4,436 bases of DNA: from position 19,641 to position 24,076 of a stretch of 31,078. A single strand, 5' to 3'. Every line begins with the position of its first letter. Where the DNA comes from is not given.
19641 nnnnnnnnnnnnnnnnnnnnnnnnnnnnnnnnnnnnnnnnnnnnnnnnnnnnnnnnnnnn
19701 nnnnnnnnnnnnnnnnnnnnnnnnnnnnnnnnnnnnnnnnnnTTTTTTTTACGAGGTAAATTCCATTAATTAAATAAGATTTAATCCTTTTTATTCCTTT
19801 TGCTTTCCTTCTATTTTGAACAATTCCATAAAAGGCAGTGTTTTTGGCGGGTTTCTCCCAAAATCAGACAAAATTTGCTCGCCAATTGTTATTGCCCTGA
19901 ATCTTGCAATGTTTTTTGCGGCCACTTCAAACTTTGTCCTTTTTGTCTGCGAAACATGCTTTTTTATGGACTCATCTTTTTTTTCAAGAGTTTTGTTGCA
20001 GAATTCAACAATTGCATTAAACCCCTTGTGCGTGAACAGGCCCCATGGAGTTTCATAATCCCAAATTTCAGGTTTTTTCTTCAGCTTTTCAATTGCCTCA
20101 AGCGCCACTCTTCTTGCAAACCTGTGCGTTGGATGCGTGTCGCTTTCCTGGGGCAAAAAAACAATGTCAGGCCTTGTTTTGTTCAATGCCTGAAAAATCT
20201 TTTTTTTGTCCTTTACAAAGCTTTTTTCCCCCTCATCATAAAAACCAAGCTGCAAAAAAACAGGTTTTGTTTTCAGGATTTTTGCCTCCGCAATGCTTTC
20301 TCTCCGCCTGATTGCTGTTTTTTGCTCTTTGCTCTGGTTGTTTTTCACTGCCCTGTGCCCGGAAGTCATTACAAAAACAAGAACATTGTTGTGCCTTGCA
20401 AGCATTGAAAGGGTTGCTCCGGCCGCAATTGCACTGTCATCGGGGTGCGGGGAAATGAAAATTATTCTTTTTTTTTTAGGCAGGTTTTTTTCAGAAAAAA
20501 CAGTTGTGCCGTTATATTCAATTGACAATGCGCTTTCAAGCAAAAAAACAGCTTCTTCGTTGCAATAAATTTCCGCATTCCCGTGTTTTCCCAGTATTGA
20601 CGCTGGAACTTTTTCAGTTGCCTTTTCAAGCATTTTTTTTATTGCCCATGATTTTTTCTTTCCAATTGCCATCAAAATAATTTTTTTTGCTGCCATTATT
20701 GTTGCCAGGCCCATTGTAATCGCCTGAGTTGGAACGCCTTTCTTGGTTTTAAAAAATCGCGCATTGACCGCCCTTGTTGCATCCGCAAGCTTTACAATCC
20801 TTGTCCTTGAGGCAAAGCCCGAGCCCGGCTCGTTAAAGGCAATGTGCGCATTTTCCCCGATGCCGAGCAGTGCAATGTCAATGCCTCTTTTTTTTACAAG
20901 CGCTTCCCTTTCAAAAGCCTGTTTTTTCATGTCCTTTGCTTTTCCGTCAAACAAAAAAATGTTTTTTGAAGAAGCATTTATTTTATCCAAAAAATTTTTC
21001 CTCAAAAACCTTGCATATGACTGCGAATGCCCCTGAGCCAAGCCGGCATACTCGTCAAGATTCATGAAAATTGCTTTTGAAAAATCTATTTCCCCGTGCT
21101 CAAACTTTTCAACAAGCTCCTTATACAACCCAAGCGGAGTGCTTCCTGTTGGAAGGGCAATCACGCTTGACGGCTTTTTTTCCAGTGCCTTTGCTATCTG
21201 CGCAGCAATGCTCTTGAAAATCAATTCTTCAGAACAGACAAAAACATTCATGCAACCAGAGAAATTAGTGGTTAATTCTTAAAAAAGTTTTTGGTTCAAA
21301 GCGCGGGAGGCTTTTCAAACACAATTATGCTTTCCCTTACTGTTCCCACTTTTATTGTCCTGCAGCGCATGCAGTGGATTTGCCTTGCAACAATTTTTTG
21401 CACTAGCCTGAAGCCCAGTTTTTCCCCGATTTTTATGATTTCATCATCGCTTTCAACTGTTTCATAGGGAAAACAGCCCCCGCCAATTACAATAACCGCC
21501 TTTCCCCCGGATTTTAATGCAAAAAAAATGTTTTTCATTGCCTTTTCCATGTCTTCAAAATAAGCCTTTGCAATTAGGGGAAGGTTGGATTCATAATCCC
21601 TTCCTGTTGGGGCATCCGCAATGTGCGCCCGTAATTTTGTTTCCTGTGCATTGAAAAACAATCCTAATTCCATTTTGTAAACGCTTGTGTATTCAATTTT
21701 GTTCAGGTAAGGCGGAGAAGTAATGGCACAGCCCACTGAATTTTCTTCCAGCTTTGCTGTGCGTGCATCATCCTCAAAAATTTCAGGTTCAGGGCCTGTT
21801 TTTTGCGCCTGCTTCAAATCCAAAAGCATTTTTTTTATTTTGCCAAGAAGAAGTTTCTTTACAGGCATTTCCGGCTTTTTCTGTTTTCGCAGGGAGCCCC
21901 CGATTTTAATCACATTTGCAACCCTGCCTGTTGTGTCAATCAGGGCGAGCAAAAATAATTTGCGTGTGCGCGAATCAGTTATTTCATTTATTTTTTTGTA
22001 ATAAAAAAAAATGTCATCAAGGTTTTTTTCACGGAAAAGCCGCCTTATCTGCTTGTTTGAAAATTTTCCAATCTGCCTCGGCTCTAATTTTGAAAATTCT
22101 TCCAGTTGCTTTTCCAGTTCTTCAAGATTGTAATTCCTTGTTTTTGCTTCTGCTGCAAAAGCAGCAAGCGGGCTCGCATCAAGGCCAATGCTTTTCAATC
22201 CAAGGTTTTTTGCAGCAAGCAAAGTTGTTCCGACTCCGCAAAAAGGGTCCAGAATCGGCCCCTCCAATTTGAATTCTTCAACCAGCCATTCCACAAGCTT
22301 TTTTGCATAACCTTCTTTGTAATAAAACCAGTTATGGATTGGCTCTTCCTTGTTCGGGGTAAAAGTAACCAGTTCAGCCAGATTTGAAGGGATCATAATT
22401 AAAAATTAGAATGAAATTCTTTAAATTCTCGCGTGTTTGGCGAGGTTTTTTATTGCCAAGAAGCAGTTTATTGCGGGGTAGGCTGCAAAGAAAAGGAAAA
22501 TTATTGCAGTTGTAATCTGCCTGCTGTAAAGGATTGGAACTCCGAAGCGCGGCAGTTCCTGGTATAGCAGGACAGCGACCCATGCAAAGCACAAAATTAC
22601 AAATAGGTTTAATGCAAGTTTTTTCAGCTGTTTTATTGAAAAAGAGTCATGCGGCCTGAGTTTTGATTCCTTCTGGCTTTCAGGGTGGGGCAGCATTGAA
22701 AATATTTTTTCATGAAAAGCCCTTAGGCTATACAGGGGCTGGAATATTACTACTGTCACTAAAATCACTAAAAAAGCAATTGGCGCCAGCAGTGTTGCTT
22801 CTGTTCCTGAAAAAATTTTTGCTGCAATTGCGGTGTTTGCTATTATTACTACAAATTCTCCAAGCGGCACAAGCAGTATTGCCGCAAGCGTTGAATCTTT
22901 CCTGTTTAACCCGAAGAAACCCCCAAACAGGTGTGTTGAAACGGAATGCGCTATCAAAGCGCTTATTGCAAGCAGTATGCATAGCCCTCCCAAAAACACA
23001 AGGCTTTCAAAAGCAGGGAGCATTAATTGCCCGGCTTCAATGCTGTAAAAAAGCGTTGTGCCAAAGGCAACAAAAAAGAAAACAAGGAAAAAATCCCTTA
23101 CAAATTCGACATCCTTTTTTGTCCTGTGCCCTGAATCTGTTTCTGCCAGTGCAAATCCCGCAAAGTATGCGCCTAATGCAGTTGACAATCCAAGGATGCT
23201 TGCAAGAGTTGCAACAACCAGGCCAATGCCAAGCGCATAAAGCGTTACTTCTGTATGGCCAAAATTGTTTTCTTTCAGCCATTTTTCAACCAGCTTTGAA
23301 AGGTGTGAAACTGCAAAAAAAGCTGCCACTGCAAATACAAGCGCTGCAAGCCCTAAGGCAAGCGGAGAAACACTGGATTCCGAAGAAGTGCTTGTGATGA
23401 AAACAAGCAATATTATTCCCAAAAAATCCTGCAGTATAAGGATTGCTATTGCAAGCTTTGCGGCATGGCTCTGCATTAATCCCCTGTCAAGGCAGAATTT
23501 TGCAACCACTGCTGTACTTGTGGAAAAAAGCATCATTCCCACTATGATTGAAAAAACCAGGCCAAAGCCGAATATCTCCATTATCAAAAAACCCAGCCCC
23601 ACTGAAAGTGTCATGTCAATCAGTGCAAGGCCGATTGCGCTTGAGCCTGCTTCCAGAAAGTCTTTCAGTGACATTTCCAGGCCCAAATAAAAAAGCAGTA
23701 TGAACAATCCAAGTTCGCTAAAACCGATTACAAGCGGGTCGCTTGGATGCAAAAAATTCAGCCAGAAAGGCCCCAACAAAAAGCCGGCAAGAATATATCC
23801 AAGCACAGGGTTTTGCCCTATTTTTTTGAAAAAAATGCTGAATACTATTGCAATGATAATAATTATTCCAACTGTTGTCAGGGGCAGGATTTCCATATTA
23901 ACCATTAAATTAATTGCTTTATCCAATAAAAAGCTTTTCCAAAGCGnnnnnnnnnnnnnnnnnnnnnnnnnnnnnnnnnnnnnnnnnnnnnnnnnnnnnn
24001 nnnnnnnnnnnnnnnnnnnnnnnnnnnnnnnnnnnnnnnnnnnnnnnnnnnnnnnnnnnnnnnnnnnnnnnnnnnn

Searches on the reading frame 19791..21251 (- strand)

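Call 9: search_protein_families(library=pfam, proteins=[window:19791-21251:-], max_evalue=0.001)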
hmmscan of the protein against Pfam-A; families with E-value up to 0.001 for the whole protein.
window:19791-21251:- (486 aa): 2 families
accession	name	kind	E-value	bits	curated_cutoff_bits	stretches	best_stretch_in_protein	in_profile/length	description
PF01182.26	Glucosamine_iso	-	1.1e-25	91.2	27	1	13-224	12-219/225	Glucosamine-6-phosphate isomerases/6-phosphogluconolactonase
PF02585.22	PIG-L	-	5.6e-20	72.6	28.2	1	265-387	2-129/129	GlcNAc-PI de-N-acetylase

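Call 17: search_protein_families(library=ncbifam, proteins=[window:19791-21251:-], max_evalue=0.00001)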
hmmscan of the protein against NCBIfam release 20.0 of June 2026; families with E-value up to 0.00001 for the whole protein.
window:19791-21251:- (486 aa): 10 families
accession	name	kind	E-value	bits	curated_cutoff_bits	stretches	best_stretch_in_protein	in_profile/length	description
NF002557.0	PRK02122.1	subfamily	2.7e-84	283.5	384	3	11-236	44-273/653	glucosamine-6-phosphate deaminase-like protein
NF001684.0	PRK00443.1-4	subfamily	1.9e-70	237.4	326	1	2-239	2-242/260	glucosamine-6-phosphate deaminase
TIGR00502.1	nagB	equivalog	6.4e-68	228.9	236.9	1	12-241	13-250/259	glucosamine-6-phosphate deaminase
NF001682.0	PRK00443.1-1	equivalog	2.1e-50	171.5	528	1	15-248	16-244/262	glucosamine-6-phosphate deaminase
NF001685.0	PRK00443.1-5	equivalog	2.3e-45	154.9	513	1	29-237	35-246/266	glucosamine-6-phosphate deaminase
NF007291.0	PRK09762.1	equivalog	1.3e-38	133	271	1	18-228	22-231/236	galactosamine-6-phosphate isomerase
NF009022.0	PRK12358.1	equivalog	2.6e-27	95.9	247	1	19-238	20-237/239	glucosamine-6-phosphate deaminase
TIGR01198.1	pgl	equivalog_domain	1.3e-22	80.5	124.45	1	12-232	13-228/234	6-phosphogluconolactonase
TIGR04001.1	thiol_BshB1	equivalog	1.9e-11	44.1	182.5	1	263-440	4-183/226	bacillithiol biosynthesis deacetylase BshB1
TIGR04000.1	thiol_BshB2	equivalog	2.3e-09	37.2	195.25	1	262-440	2-189/217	bacillithiol biosynthesis deacetylase BshB2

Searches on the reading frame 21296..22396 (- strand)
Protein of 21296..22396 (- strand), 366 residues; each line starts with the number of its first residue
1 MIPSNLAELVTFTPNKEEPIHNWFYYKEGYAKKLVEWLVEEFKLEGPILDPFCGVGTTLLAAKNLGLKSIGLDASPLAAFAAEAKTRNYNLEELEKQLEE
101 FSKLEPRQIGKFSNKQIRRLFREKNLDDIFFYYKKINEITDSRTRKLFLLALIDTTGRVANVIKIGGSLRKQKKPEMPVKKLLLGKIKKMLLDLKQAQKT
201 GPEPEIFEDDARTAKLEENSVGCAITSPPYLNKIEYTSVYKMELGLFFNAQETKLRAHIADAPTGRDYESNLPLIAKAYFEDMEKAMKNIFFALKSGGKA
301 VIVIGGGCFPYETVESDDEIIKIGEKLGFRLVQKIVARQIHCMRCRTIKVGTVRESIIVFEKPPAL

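Call 9: search_protein_families(library=pfam, proteins=[window:21296-22396:-], max_evalue=0.001)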
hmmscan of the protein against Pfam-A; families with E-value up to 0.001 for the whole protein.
window:21296-22396:- (366 aa): 2 families
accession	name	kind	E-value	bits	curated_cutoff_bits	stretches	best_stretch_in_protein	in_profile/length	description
PF01555.25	N6_N4_Mtase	-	8.5e-14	52.5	26.7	1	22-76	159-213/221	DNA methylase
PF01170.24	UPF0020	-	4e-06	27.1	22.3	0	43-70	27-54/197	RMKL-like, methyltransferase domain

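Call 17: search_protein_families(library=ncbifam, proteins=[window:21296-22396:-], max_evalue=0.00001)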
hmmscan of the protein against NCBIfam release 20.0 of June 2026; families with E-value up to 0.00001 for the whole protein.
window:21296-22396:- (366 aa): 1 family
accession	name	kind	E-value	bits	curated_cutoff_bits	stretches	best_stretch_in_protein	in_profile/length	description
TIGR01177.1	TIGR01177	hypoth_equivalog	1.3e-06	28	316.55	0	46-102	184-240/330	TIGR01177 family methyltransferase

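Call 84: search_protein_families(library=padloc, proteins=[window:21296-22396:-], max_evalue=0.001)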
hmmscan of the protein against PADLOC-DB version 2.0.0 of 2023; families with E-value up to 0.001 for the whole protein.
window:21296-22396:- (366 aa): 34 families (the best 25 are shown)
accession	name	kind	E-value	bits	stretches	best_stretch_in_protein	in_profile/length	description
PDLC03224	MTase_II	-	2.5e-47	159.9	2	8-256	55-331/481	Type II methyltransferase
PDLC03389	MTase_II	-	6.2e-20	69.3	2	6-247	42-306/445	Type II methyltransferase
PDLC03239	MTase_II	-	1.6e-19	67.9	1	21-331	66-396/442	Type II methyltransferase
PDLC03362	MTase_II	-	1.4e-17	61.7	2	13-247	36-289/438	Type II methyltransferase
PDLC03353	MTase_II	-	4.4e-17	60.5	2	206-339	12-117/260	Type II methyltransferase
PDLC03249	MTase_II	-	3.7e-14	50.4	1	20-130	104-219/541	Type II methyltransferase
PDLC03380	MTase_II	-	3.9e-14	50.7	2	21-102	32-114/393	Type II methyltransferase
PDLC03306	MTase_II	-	1.3e-13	48.7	1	9-86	19-95/422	Type II methyltransferase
PDLC03322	MTase_II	-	1.4e-13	48.5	1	31-230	51-271/446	Type II methyltransferase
PDLC03369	MTase_II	-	3.2e-12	44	1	20-95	114-190/532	Type II methyltransferase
PDLC04134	mad2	-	1.5e-11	41.8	2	21-111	270-357/492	mads_2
PDLC03350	MTase_II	-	3.4e-11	41.1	2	209-336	62-156/312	Type II methyltransferase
PDLC03387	MTase_II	-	4.6e-11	40.4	2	204-238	12-48/289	Type II methyltransferase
PDLC03316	MTase_II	-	2.3e-10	38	1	43-81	332-370/390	Type II methyltransferase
PDLC03364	MTase_II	-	2.3e-10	38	1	47-161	61-176/380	Type II methyltransferase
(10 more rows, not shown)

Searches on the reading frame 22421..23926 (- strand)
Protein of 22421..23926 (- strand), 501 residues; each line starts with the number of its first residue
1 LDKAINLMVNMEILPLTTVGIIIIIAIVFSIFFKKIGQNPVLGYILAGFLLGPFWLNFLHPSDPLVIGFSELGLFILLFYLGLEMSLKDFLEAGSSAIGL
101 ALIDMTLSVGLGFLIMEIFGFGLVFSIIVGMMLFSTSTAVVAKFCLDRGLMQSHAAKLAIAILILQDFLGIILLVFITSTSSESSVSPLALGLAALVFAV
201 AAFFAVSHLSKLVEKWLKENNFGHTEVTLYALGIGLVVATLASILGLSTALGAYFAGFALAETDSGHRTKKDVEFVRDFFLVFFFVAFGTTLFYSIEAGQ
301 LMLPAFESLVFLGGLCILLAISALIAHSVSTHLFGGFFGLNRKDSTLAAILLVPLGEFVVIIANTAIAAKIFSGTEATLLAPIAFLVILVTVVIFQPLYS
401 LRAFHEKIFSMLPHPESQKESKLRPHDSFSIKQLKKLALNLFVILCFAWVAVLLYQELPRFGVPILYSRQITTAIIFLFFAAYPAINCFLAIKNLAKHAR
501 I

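Call 9: search_protein_families(library=pfam, proteins=[window:22421-23926:-], max_evalue=0.001)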
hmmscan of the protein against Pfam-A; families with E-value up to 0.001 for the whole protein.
window:22421-23926:- (501 aa): 1 family
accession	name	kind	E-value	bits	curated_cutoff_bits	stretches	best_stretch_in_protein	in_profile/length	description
PF00999.27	Na_H_Exchanger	-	1.3e-48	166.2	26.2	1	24-395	2-369/375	Sodium/hydrogen exchanger, transmembrane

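Call 17: search_protein_families(library=ncbifam, proteins=[window:22421-23926:-], max_evalue=0.00001)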
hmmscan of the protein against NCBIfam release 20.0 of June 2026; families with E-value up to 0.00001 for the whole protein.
window:22421-23926:- (501 aa): 5 families
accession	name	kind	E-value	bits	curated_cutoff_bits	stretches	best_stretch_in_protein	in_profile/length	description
TIGR00932.1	2a37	subfamily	4.9e-44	150.9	238.3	1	25-291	3-273/275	monovalent cation:proton antiporter-2 (CPA2) family protein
NF007950.1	PRK10669.1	equivalog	4.5e-34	118.2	700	1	16-412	8-401/547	YbaL family putative K(+) efflux transporter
NF045626.1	FeTrans_MagA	equivalog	2.9e-29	102.2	700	1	15-392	7-371/386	iron transporter MagA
NF002973.0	PRK03659.1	equivalog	2.6e-27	95.7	804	1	18-396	9-374/602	glutathione-regulated potassium-efflux system protein KefB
NF002924.0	PRK03562.1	equivalog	1.2e-26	93.3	752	1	22-395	13-376/623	glutathione-regulated potassium-efflux system protein KefC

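Call 80: list_cluster_members(proteins=[L128:18535-19647:+, L128:8385-9116:+, L128:10622-12142:+, L128:5848-6960:+, L128:3645-5801:+, window:22421-23905:-, window:21296-22393:-])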
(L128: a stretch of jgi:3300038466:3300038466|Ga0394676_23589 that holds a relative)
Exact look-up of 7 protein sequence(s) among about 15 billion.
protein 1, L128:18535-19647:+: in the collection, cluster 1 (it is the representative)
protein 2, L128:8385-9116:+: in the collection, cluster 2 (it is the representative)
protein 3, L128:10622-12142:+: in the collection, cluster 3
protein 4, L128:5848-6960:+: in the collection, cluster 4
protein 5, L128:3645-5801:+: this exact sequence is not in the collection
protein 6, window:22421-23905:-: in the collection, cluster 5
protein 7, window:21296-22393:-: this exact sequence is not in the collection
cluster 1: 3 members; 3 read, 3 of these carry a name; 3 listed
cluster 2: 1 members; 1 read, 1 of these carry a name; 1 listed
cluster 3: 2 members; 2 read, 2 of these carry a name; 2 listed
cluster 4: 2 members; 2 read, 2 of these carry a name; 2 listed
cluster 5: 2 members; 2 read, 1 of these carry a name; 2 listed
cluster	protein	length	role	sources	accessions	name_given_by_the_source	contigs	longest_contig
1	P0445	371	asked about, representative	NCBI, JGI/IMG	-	DNA modification methylase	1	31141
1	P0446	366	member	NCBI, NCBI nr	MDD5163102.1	MAG: DNA methyltransferase [Candidatus ainarchaeum sp.] | DNA methyltransferase [Candidatus ainarchaeum sp.]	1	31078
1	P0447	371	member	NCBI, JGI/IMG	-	SAM-dependent methyltransferase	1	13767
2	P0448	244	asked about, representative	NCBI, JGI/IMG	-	zinc and cadmium transporter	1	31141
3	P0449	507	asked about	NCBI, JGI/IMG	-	CPA2 family monovalent cation:H+ antiporter-2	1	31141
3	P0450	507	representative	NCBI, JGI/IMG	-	CPA2 family monovalent cation:H+ antiporter-2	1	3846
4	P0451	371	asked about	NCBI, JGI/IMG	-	MscS family membrane protein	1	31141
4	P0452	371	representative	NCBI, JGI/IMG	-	MscS family membrane protein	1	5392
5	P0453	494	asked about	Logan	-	-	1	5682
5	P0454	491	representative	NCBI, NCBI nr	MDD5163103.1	MAG: cation:proton antiporter [Candidatus ainarchaeum sp.] | cation:proton antiporter [Candidatus ainarchaeum sp.]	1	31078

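Call 84: search_protein_families(library=padloc, proteins=[window:22421-23896:-], max_evalue=0.001)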
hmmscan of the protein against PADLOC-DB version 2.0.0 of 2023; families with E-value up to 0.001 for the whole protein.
window:22421-23896:- (491 aa): 0 families
